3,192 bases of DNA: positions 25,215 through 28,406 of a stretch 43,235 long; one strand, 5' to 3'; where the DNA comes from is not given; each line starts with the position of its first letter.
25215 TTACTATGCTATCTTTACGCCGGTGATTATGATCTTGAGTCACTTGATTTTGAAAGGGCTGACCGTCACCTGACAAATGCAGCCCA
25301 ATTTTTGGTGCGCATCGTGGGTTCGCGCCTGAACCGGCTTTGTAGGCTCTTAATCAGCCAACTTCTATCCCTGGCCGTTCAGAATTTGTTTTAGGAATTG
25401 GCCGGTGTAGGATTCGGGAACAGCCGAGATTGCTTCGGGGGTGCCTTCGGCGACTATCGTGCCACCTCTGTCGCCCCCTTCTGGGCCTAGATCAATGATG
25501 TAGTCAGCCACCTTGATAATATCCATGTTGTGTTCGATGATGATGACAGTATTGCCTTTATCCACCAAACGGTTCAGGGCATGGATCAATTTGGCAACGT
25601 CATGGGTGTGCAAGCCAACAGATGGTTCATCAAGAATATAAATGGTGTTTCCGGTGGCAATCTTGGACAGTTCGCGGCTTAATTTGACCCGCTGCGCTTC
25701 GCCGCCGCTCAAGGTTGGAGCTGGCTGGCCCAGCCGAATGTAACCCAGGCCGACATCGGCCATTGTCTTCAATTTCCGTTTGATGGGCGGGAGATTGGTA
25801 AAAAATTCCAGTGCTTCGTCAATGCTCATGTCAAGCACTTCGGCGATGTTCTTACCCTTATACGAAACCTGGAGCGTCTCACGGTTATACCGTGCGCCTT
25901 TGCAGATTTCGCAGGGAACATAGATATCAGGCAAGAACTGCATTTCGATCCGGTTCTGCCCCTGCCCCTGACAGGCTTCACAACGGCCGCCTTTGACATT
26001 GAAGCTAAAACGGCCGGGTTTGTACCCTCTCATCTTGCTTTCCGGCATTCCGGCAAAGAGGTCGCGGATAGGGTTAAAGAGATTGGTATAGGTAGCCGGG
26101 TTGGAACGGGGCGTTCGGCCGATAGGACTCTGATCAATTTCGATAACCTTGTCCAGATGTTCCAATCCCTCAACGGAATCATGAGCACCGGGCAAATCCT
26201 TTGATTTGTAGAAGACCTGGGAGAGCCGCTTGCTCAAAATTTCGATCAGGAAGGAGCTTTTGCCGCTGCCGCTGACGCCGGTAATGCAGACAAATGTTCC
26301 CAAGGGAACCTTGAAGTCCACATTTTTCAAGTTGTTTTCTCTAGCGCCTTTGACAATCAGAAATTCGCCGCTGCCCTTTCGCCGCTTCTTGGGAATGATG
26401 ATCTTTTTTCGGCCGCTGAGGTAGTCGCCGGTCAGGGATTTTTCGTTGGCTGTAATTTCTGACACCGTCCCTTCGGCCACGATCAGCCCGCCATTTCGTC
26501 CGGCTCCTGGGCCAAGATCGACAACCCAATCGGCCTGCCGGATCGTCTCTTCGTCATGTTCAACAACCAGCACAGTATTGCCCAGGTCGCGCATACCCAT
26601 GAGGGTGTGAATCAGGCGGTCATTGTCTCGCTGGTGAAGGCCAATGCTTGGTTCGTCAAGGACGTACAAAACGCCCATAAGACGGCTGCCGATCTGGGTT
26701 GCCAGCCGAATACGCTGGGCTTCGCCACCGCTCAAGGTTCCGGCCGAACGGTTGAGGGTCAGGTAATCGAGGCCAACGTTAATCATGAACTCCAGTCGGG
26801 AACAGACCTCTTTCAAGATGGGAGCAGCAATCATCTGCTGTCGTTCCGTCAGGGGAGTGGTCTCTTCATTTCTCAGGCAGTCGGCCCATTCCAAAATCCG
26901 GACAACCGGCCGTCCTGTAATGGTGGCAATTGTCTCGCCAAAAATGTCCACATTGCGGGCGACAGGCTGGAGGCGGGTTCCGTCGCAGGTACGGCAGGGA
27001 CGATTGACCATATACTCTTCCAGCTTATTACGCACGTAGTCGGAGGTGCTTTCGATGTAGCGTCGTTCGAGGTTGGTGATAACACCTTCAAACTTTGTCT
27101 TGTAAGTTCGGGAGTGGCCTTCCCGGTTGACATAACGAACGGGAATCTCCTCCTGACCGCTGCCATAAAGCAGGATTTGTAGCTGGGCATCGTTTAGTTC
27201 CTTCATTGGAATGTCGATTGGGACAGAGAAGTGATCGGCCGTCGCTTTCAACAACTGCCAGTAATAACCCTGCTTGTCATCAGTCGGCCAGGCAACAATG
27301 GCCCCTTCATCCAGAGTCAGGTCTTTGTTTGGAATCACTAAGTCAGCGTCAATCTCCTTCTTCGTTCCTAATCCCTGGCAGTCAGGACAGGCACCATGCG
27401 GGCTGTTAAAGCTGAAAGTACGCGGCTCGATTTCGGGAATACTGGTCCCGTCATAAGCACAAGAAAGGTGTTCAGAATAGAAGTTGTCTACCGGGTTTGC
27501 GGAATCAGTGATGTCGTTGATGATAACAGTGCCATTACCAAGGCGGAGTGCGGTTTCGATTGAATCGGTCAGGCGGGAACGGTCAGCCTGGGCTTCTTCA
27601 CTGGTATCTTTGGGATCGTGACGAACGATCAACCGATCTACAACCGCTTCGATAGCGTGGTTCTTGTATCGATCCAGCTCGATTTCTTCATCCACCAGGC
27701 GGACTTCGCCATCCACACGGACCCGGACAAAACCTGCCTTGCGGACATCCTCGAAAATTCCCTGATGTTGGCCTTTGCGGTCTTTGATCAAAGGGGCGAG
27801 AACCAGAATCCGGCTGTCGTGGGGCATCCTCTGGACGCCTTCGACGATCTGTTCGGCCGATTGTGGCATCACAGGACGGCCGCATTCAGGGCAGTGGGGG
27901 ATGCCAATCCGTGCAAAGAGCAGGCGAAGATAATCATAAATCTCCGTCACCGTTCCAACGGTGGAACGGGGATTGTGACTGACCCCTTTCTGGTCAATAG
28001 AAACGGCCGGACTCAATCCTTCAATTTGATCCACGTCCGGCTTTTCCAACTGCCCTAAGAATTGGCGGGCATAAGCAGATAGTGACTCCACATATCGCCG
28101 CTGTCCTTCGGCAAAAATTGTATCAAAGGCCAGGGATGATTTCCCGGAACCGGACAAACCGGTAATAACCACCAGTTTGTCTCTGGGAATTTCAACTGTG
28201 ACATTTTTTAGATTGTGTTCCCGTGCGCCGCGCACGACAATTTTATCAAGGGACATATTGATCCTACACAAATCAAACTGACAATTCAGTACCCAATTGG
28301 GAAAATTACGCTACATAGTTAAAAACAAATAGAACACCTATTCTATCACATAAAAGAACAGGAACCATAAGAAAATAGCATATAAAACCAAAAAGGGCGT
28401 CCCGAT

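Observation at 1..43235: Hyper-abundant palindrome CGGCCG spread through coding and non-coding DNA (HIP-like element)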

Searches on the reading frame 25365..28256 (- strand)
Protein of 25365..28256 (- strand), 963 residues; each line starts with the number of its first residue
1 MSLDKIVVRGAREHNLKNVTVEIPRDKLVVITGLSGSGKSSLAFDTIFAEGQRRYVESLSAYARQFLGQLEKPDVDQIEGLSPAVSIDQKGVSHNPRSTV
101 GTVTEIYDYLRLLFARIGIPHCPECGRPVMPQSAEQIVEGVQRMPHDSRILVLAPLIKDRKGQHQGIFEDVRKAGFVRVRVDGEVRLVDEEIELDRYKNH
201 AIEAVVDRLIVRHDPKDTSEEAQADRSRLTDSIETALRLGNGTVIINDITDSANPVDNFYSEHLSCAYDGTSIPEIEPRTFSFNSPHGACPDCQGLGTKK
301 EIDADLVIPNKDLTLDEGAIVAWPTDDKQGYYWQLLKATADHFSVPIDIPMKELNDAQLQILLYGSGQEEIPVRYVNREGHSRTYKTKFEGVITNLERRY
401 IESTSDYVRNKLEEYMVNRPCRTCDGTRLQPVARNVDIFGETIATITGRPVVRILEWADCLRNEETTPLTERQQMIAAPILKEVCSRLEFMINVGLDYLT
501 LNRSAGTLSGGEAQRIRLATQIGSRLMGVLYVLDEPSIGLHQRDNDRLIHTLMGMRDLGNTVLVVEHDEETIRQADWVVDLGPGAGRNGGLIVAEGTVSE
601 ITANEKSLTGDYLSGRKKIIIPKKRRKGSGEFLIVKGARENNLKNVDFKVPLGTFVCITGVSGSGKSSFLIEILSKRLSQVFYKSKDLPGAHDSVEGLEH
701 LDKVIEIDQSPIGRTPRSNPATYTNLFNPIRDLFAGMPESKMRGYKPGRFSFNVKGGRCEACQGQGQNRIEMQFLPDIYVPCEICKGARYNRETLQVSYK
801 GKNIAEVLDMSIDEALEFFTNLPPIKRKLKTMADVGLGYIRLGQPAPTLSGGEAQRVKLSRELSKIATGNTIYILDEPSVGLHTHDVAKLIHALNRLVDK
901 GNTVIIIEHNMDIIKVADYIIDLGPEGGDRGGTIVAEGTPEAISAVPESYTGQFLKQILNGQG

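Call 7: find_related_loci(query=window:25365-28256:-, collection=genome_contigs, flank=10000)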
Query window:25365-28256:- (963 aa) in genome_contigs; peptide patterns used: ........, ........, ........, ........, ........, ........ (x = any residue, [..] = any of these).
600 stretches matched a pattern (row limit reached: there are more); 600 encode a relative of the query (tblastn E <= 1e-3); the best 80 are kept; 80 distinct loci.
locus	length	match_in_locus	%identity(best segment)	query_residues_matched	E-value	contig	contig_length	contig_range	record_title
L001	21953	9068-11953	79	1-962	0e+0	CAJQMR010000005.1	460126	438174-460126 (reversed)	MAG: uncultured Anaerolineae bacterium isolate 10_20180412_Bin_Bin_103_1 genome assembly, contig: c_000009749918, whole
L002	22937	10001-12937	68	1-959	0e+0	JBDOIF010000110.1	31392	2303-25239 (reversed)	MAG: Anaerolineae bacterium isolate TC202112_Ori_Bins009 k147_222535, whole genome shotgun sequence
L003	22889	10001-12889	66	1-959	0e+0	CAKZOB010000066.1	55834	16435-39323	MAG TPA_asm: uncultured Anaerolineales bacterium isolate SRR5214706_bin.22_CONCOCT_v1.1_MAG genome assembly, contig: ERZ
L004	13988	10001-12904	65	1-959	0e+0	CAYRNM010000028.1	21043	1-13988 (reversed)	MAG TPA_asm: uncultured Anaerolineae bacterium isolate SRP098346_co1_12 genome assembly, contig: NODE_2348_length_21043_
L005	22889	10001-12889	65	1-959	0e+0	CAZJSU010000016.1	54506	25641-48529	MAG TPA_asm: uncultured Anaerolineaceae bacterium isolate SRP268622_co1_277 genome assembly, contig: NODE_1050_length_54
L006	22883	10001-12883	64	1-962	0e+0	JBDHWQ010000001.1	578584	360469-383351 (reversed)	MAG: Longilinea sp. isolate AS-MESO-3CA.245 NODE_14_length_578584_cov_7.738876, whole genome shotgun sequence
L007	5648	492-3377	64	3-959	0e+0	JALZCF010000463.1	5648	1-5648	MAG: Chloroflexota bacterium isolate NAM bin18 SC8792-94_k127_250415, whole genome shotgun sequence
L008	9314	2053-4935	65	1-962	0e+0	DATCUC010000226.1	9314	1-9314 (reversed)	MAG TPA_asm: Anaerolineaceae bacterium isolate SMAG_U7347 k141_47857, whole genome shotgun sequence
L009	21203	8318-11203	64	1-959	0e+0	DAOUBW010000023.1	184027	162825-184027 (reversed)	MAG TPA_asm: Anaerolineae bacterium isolate H71_754 k91_540782, whole genome shotgun sequence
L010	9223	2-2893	64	1-961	0e+0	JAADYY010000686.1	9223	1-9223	MAG: Chloroflexi bacterium isolate TC_22 k99_3495059, whole genome shotgun sequence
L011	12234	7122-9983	64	1-955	0e+0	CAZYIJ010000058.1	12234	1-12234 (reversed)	MAG TPA_asm: uncultured Anaerolineaceae bacterium isolate binchicken_co45_694 genome assembly, contig: NODE_9423_length_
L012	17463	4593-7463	64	1-959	0e+0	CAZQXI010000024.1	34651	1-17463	MAG TPA_asm: uncultured Anaerolinea sp. isolate SRP302447_co4_258 genome assembly, contig: NODE_3370_length_34651_cov_17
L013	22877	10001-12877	65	4-960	0e+0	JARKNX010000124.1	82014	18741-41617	MAG: Aggregatilineales bacterium isolate D110_maxbin.037 k141_245841, whole genome shotgun sequence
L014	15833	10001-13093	61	4-959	0e+0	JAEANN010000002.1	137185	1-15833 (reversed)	MAG: Candidatus Roseilinea mizusawaensis isolate AA3_104 k127_283491, whole genome shotgun sequence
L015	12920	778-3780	60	1-959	0e+0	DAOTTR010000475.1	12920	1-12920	MAG TPA_asm: Caldilineaceae bacterium isolate F11_8 k119_6532922, whole genome shotgun sequence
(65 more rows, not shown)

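Call 19: find_homologous_proteins(query=window:25365-28256:-, max_evalue=1e-100)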
Query window:25365-28256:- (963 aa): 8000 proteins with E <= 1e-100 among 8000 candidates; the best 120 are listed.
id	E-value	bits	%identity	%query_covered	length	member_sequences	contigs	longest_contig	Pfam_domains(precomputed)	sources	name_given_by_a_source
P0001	0.0e+0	2194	100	100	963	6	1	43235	PF17760.7,PF17755.7,PF00005.34,PF13555.13,PF20703.4,PF02463.26,PF13304.13,PF13191.13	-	-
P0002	0.0e+0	2036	91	100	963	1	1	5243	PF17760.7,PF17755.7,PF00005.34,PF13555.13,PF20703.4,PF02463.26,PF13304.13,PF13191.13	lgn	-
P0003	0.0e+0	1882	84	100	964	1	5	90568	PF17760.7,PF17755.7,PF00005.34,PF13175.13,PF13555.13,PF20703.4,PF02463.26,PF00684.26,PF13304.13,PF13191.13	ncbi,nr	ncbi:MAG: excinuclease ABC subunit UvrA [Chloroflexi bacterium]|nr:excinuclease ABC subunit UvrA [Ch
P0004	0.0e+0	1874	84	100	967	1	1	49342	PF17760.7,PF17755.7,PF00005.34,PF13555.13,PF20703.4,PF02463.26,PF13304.13,PF13191.13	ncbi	-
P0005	0.0e+0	1870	83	100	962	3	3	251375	PF17760.7,PF17755.7,PF00005.34,PF13555.13,PF20703.4,PF02463.26,PF13191.13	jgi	jgi:excinuclease ABC subunit A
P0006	0.0e+0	1866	83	100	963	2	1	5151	PF17760.7,PF17755.7,PF00005.34,PF13175.13,PF13555.13,PF02463.26,PF13304.13,PF13191.13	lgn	-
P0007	0.0e+0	1865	84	100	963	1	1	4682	PF17760.7,PF17755.7,PF00005.34,PF13555.13,PF13671.13,PF20703.4,PF02463.26,PF00684.26,PF13304.13,PF13191.13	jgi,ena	jgi:excinuclease ABC subunit A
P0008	0.0e+0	1864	84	100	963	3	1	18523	PF17760.7,PF17755.7,PF00005.34,PF13555.13,PF20703.4,PF02463.26,PF00684.26,PF13304.13,PF13191.13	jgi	-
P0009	0.0e+0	1860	84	100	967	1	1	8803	PF17760.7,PF17755.7,PF00005.34,PF13175.13,PF13555.13,PF20703.4,PF02463.26,PF13304.13,PF13191.13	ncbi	-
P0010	0.0e+0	1860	83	100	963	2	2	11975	PF17760.7,PF17755.7,PF00005.34,PF13175.13,PF13555.13,PF20703.4,PF02463.26,PF13304.13,PF13191.13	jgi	jgi:excinuclease ABC subunit A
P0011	0.0e+0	1859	84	100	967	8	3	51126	PF17760.7,PF17755.7,PF00005.34,PF13175.13,PF13555.13,PF20703.4,PF02463.26,PF13304.13,PF13191.13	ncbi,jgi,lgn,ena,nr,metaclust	ncbi:MAG: excinuclease ABC subunit A [Anaerolineae bacterium SG8_19]|jgi:excinuclease ABC subunit A|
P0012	0.0e+0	1856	83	100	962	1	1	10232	PF17760.7,PF17755.7,PF00005.34,PF13555.13,PF20703.4,PF02463.26,PF00684.26,PF13191.13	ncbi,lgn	-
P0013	0.0e+0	1855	83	100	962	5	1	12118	PF17760.7,PF17755.7,PF00005.34,PF13555.13,PF20703.4,PF02463.26,PF00684.26,PF13304.13,PF13191.13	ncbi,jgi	ncbi:MAG: excinuclease ABC subunit UvrA [Chloroflexota bacterium]|jgi:excinuclease ABC subunit A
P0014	0.0e+0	1853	83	100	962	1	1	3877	PF17760.7,PF17755.7,PF00005.34,PF13555.13,PF20703.4,PF13238.13,PF02463.26,PF00684.26,PF13304.13,PF13191.13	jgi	jgi:excinuclease ABC subunit A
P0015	0.0e+0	1853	83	100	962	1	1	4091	PF17760.7,PF17755.7,PF00005.34,PF13175.13,PF13555.13,PF03193.23,PF20703.4,PF02463.26,PF13304.13,PF13191.13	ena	-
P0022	0.0e+0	1849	82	100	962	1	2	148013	PF17760.7,PF17755.7,PF00005.34,PF13555.13,PF20703.4,PF02463.26,PF00684.26,PF13191.13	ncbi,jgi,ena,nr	ncbi:MAG TPA: excinuclease ABC subunit UvrA [Anaerolineae bacterium]|jgi:excinuclease ABC subunit A|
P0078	0.0e+0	1788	81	100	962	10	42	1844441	PF17760.7,PF17755.7,PF00005.34,PF13555.13,PF20703.4,PF02463.26,PF13191.13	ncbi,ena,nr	ncbi:MAG: excinuclease ABC subunit UvrA [Ardenticatenaceae bacterium]|nr:excinuclease ABC subunit Uv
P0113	0.0e+0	1774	80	100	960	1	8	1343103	PF17760.7,PF17755.7,PF00005.34,PF13555.13,PF03193.23,PF20703.4,PF02463.26,PF13191.13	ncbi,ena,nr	ncbi:MAG: excinuclease ABC subunit UvrA [Chloroflexi bacterium]|nr:excinuclease ABC subunit UvrA [Ch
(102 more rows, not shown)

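Call 20: list_cluster_members(proteins=[P0001])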
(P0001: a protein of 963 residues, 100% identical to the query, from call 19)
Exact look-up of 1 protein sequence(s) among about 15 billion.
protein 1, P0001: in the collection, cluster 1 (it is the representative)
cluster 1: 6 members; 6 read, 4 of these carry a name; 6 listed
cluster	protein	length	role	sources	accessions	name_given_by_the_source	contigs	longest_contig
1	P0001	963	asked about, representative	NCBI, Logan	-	-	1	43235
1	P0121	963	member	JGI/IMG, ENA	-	excinuclease ABC subunit A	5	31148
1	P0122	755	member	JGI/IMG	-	excinuclease ABC subunit A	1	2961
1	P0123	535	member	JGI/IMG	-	excinuclease ABC subunit A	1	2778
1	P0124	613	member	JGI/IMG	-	excinuclease ABC subunit A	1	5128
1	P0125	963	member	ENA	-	-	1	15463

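Call 21: find_encoding_contigs(protein=P0003, flank=10000, max_places=5)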
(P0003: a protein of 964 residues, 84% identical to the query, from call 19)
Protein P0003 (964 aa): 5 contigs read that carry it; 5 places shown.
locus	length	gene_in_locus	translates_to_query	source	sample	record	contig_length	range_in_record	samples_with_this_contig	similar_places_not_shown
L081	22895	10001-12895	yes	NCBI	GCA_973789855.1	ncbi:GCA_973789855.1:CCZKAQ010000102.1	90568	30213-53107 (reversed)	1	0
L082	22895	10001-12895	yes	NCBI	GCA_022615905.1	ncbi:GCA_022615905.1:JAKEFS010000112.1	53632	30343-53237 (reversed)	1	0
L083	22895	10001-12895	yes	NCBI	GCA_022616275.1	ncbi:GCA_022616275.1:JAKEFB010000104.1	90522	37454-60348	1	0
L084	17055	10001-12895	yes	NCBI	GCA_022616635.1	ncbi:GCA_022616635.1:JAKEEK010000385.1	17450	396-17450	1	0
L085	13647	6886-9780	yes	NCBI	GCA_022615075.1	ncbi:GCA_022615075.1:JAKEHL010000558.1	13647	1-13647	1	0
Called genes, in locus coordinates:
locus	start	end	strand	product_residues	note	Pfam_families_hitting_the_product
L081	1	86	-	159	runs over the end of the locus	PF01967:MoaC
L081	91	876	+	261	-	PF02585:PIG-L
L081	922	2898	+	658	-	PF00069:Pkinase, PF07714:PK_Tyr_Ser-Thr, PF01636:APH (faint), PF13360:PQQ_2, PF13570:Beta-prop_ACSF4, PF13570:Beta-prop_ACSF4, PF13360:PQQ_2, PF13570:Beta-prop_ACSF4, +4 more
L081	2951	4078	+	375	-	PF00481:PP2C, PF13672:PP2C_2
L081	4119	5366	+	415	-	PF00092:VWA, PF13519:VWA_2, PF13768:VWA_3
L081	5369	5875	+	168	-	PF16697:Yop-YscD_cpl (weak), PF00498:FHA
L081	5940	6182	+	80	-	-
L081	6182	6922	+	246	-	PF00072:Response_reg, PF00486:Trans_reg_C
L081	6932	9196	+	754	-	PF13328:HD_4, PF01966:HD, PF04607:RelA_SpoT, PF02824:TGS, PF19296:RelA_AH (weak), PF28438:RelA_RIS, PF13291:ACT_4, PF01842:ACT (faint)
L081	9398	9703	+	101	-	-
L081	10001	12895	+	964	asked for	PF00005:ABC_tran (faint), PF02463:SMC_N (faint), PF13175:AAA_15 (faint), PF13191:AAA_16 (faint), PF13304:AAA_21 (faint), PF13555:AAA_29 (faint), PF17760:UvrA_inter, PF17755:UvrA_DNA-bind, +2 more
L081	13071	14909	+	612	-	PF00664:ABC_membrane, PF00005:ABC_tran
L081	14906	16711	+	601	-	PF00664:ABC_membrane, PF00005:ABC_tran, PF02463:SMC_N (faint)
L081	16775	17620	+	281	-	PF09844:DUF2071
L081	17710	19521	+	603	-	PF04313:HSDR_N (faint), PF00270:DEAD, PF04851:ResIII, PF18766:SWI2_SNF2, PF00271:Helicase_C (weak)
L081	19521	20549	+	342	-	PF08463:EcoEI_R_C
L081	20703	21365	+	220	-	PF12161:HsdM_N, PF02384:N6_Mtase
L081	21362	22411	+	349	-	PF02384:N6_Mtase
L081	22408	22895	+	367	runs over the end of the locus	PF01420:Methylase_S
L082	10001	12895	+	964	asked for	PF00005:ABC_tran (faint), PF02463:SMC_N (faint), PF13175:AAA_15 (faint), PF13191:AAA_16 (faint), PF13304:AAA_21 (faint), PF13555:AAA_29 (faint), PF17760:UvrA_inter, PF17755:UvrA_DNA-bind, +2 more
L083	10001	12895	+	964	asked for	PF00005:ABC_tran (faint), PF02463:SMC_N (faint), PF13175:AAA_15 (faint), PF13191:AAA_16 (faint), PF13304:AAA_21 (faint), PF13555:AAA_29 (faint), PF17760:UvrA_inter, PF17755:UvrA_DNA-bind, +2 more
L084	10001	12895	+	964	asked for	PF00005:ABC_tran (faint), PF02463:SMC_N (faint), PF13175:AAA_15 (faint), PF13191:AAA_16 (faint), PF13304:AAA_21 (faint), PF13555:AAA_29 (faint), PF17760:UvrA_inter, PF17755:UvrA_DNA-bind, +2 more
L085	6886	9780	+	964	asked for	PF00005:ABC_tran (faint), PF02463:SMC_N (faint), PF13175:AAA_15 (faint), PF13191:AAA_16 (faint), PF13304:AAA_21 (faint), PF13555:AAA_29 (faint), PF17760:UvrA_inter, PF17755:UvrA_DNA-bind, +2 more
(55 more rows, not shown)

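Call 22: find_encoding_contigs(protein=P0121, flank=10000, max_places=6)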
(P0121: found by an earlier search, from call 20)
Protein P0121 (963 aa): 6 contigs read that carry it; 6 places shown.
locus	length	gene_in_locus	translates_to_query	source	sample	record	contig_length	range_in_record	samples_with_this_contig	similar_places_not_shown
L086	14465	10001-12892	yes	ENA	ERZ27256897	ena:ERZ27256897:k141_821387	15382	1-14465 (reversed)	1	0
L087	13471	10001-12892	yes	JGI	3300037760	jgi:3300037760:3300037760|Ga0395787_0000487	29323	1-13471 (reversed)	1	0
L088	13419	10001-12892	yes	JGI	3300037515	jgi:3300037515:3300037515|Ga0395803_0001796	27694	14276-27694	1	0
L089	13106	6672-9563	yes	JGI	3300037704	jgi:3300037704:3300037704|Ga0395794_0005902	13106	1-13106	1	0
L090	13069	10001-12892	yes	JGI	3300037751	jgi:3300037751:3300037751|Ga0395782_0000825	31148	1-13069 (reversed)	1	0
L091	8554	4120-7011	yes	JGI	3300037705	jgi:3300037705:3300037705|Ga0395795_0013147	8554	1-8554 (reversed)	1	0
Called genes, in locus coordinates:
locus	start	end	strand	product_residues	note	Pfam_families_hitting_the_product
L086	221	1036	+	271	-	PF02585:PIG-L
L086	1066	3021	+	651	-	PF00069:Pkinase, PF07714:PK_Tyr_Ser-Thr, PF13360:PQQ_2, PF13570:Beta-prop_ACSF4, PF13360:PQQ_2, PF13570:Beta-prop_ACSF4, PF13360:PQQ_2, PF13570:Beta-prop_ACSF4, +5 more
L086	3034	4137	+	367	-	PF00481:PP2C, PF13672:PP2C_2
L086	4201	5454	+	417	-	PF00092:VWA, PF13519:VWA_2, PF13768:VWA_3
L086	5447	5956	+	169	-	PF16697:Yop-YscD_cpl (faint), PF00498:FHA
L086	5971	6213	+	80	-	-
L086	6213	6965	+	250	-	PF00072:Response_reg, PF00486:Trans_reg_C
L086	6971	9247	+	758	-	PF13328:HD_4, PF01966:HD, PF04607:RelA_SpoT, PF02824:TGS, PF19296:RelA_AH (weak), PF28438:RelA_RIS, PF13291:ACT_4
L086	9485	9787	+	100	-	-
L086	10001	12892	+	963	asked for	PF00005:ABC_tran (faint), PF02463:SMC_N (faint), PF13191:AAA_16 (faint), PF13304:AAA_21 (faint), PF13555:AAA_29 (faint), PF20703:nSTAND1 (faint), PF17760:UvrA_inter, PF17755:UvrA_DNA-bind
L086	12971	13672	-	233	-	PF05685:Uma2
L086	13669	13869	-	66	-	PF21748:UPF0150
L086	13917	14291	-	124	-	PF01909:NTP_transf_2, PF18765:Polbeta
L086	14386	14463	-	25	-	?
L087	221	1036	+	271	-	PF02585:PIG-L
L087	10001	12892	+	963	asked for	PF00005:ABC_tran (faint), PF02463:SMC_N (faint), PF13191:AAA_16 (faint), PF13304:AAA_21 (faint), PF13555:AAA_29 (faint), PF20703:nSTAND1 (faint), PF17760:UvrA_inter, PF17755:UvrA_DNA-bind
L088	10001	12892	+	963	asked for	PF00005:ABC_tran (faint), PF02463:SMC_N (faint), PF13191:AAA_16 (faint), PF13304:AAA_21 (faint), PF13555:AAA_29 (faint), PF20703:nSTAND1 (faint), PF17760:UvrA_inter, PF17755:UvrA_DNA-bind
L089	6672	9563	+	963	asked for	PF00005:ABC_tran (faint), PF02463:SMC_N (faint), PF13191:AAA_16 (faint), PF13304:AAA_21 (faint), PF13555:AAA_29 (faint), PF20703:nSTAND1 (faint), PF17760:UvrA_inter, PF17755:UvrA_DNA-bind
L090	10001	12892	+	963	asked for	PF00005:ABC_tran (faint), PF02463:SMC_N (faint), PF13191:AAA_16 (faint), PF13304:AAA_21 (faint), PF13555:AAA_29 (faint), PF20703:nSTAND1 (faint), PF17760:UvrA_inter, PF17755:UvrA_DNA-bind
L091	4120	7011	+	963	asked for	PF00005:ABC_tran (faint), PF02463:SMC_N (faint), PF13191:AAA_16 (faint), PF13304:AAA_21 (faint), PF13555:AAA_29 (faint), PF20703:nSTAND1 (faint), PF17760:UvrA_inter, PF17755:UvrA_DNA-bind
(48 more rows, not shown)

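Call 23: find_encoding_contigs(protein=P0125, flank=10000, max_places=3)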
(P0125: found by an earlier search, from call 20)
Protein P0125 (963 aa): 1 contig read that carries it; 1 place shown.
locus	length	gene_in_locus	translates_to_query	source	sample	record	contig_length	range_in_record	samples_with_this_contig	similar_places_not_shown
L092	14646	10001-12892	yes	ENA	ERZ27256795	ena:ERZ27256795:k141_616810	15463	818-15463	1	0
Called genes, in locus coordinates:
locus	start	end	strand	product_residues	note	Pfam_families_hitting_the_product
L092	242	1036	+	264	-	PF02585:PIG-L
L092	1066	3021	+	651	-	PF00069:Pkinase, PF07714:PK_Tyr_Ser-Thr, PF13360:PQQ_2, PF13570:Beta-prop_ACSF4, PF13360:PQQ_2, PF13570:Beta-prop_ACSF4, PF13360:PQQ_2, PF13570:Beta-prop_ACSF4, +5 more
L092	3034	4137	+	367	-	PF00481:PP2C, PF13672:PP2C_2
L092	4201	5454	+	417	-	PF00092:VWA, PF13519:VWA_2, PF13768:VWA_3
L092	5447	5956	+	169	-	PF16697:Yop-YscD_cpl (faint), PF00498:FHA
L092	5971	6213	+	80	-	-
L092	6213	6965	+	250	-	PF00072:Response_reg, PF00486:Trans_reg_C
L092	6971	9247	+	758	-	PF13328:HD_4, PF01966:HD, PF04607:RelA_SpoT, PF02824:TGS, PF19296:RelA_AH (weak), PF28438:RelA_RIS, PF13291:ACT_4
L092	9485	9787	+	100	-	-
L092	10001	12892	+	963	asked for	PF00005:ABC_tran (faint), PF02463:SMC_N (faint), PF13191:AAA_16 (faint), PF13304:AAA_21 (faint), PF13555:AAA_29 (faint), PF20703:nSTAND1 (faint), PF17760:UvrA_inter, PF17755:UvrA_DNA-bind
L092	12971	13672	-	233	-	PF05685:Uma2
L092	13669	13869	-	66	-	PF21748:UPF0150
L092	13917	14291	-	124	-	PF01909:NTP_transf_2, PF18765:Polbeta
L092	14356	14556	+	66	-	-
